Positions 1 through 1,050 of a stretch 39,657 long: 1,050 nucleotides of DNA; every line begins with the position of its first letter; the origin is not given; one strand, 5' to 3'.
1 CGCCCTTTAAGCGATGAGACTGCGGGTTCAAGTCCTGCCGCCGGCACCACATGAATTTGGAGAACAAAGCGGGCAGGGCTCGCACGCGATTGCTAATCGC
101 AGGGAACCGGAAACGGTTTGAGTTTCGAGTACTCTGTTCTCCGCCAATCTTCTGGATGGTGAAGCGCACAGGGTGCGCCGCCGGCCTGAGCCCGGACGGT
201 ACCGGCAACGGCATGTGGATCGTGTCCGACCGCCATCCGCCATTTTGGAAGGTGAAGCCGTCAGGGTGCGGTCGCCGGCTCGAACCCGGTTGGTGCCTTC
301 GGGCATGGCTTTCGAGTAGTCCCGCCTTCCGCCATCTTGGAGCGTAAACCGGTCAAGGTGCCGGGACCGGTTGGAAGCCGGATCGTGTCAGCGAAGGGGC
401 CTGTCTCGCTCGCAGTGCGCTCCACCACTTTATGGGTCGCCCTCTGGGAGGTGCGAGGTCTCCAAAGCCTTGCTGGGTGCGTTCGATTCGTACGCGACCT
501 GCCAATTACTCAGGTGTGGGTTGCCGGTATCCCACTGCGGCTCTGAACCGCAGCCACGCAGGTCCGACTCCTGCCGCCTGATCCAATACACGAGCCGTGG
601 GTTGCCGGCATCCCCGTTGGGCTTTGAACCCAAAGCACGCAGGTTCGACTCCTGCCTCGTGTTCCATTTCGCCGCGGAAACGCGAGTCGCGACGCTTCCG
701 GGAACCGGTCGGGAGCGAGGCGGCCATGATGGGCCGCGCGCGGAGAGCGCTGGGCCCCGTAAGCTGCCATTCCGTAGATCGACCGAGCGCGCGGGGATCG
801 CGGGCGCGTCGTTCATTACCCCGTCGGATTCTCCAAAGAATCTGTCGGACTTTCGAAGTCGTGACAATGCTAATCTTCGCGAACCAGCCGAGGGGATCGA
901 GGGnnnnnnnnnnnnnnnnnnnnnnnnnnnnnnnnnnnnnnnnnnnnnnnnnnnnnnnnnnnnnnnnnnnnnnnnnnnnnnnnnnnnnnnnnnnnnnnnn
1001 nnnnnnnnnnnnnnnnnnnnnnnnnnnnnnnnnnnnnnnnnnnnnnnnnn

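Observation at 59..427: The four Ser-type tRNAs fold best as 8/4 (tRNASec / allo-tRNA-like) cloverleaves with 5-6 bp D stems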

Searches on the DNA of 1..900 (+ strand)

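Call 4: search_rna_families(source=window, start=1, end=900, threshold=evalue, max_evalue=10, show_alignments=10)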
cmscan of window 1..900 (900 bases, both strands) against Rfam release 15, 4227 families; matches with E-value up to 10: 7.
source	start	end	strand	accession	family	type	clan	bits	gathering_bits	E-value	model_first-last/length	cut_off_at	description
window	595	663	+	RF00005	tRNA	Gene; tRNA;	CL00001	30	29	0.00045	1-71/71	no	tRNA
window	435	499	+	RF01852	tRNA-Sec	Gene; tRNA;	CL00001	23.6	47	0.045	1-91/91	no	Selenocysteine transfer RNA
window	695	761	-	RF01665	P13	Gene; sRNA;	-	20.6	70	1.5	1-76/76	no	Pseudomonas sRNA P13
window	510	581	+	RF01852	tRNA-Sec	Gene; tRNA;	CL00001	19.1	47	0.65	1-91/91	no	Selenocysteine transfer RNA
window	532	588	+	RF00454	p27_CRE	Cis-reg;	-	16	42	3.1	1-59/59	no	p27 cis-regulatory element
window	607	652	+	RF03013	nadA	Gene; sRNA;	-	14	37.5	5.9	1-62/62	no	nadA riboswitch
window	681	770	+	RF01681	P4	Gene; sRNA;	-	10.6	37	4.8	1-215/215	no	Pseudomonas sRNA P4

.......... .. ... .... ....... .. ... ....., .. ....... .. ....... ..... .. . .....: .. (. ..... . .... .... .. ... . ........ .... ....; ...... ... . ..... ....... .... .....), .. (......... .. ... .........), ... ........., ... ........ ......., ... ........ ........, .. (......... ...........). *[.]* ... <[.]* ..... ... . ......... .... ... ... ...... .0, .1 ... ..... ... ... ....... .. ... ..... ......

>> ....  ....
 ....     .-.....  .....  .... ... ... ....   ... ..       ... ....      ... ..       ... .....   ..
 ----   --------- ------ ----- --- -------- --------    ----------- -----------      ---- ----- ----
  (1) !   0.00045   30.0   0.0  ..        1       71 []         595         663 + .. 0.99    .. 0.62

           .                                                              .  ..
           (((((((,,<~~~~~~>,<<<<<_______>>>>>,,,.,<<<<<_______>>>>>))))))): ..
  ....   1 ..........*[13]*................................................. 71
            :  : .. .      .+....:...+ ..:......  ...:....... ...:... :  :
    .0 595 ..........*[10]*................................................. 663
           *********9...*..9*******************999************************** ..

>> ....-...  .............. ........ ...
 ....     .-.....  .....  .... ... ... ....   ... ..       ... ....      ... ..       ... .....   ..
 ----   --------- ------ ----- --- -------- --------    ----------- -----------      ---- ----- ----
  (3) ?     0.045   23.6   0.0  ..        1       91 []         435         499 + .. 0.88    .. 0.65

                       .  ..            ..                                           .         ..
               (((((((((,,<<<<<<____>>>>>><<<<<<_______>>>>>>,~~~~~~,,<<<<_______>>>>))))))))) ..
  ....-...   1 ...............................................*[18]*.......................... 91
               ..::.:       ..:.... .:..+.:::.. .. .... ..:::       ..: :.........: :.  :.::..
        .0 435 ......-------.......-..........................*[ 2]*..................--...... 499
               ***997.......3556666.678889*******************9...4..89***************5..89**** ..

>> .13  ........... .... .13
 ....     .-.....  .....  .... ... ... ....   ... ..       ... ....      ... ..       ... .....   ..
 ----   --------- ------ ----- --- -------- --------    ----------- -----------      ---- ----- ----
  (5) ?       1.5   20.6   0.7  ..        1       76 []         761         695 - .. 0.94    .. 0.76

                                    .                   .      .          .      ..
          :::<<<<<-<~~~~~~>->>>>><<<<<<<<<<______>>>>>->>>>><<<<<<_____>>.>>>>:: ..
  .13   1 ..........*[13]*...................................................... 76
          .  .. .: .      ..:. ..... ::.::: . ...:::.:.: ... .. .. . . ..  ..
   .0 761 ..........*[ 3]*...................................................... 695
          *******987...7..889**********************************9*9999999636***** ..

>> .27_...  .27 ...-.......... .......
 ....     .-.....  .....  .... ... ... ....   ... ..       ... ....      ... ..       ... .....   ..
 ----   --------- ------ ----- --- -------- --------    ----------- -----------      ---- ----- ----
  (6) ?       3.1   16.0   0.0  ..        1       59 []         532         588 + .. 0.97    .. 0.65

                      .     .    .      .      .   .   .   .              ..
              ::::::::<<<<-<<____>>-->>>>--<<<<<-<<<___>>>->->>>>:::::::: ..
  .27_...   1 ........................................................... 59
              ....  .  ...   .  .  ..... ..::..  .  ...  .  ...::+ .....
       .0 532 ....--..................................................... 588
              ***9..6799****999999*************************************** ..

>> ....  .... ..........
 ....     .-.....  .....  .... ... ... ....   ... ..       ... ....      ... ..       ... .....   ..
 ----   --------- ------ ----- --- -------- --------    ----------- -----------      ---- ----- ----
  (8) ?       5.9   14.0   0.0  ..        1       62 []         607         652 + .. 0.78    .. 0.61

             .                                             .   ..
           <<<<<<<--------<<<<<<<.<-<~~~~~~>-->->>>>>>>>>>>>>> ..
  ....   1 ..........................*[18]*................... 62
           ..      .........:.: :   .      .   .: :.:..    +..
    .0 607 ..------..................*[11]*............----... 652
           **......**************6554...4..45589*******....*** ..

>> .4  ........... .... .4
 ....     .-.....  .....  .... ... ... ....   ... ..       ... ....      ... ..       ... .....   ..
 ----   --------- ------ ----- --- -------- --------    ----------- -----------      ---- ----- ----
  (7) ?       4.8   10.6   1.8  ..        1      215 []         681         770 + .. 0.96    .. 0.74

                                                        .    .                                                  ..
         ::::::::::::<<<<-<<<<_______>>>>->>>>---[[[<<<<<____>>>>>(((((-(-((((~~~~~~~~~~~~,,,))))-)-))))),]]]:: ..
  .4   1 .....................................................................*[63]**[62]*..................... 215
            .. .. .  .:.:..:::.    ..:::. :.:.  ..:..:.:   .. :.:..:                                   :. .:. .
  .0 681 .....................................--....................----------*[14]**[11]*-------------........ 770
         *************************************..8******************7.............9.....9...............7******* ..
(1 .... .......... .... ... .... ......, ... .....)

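Call 30: build_rna_model(alignment_id=A1, structure=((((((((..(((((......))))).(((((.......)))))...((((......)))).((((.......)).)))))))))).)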
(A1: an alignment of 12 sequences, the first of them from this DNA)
Model R1 built from alignment A1 (12 sequences, 87 columns); structure: as given.
model positions 85; base pairs 25; branch points 3; effective number of sequences 2.82; information 0.669 bits per position. Calibrated on 0.2 Mb of random sequence (short: E-values are rough).
structure used (alignment columns):
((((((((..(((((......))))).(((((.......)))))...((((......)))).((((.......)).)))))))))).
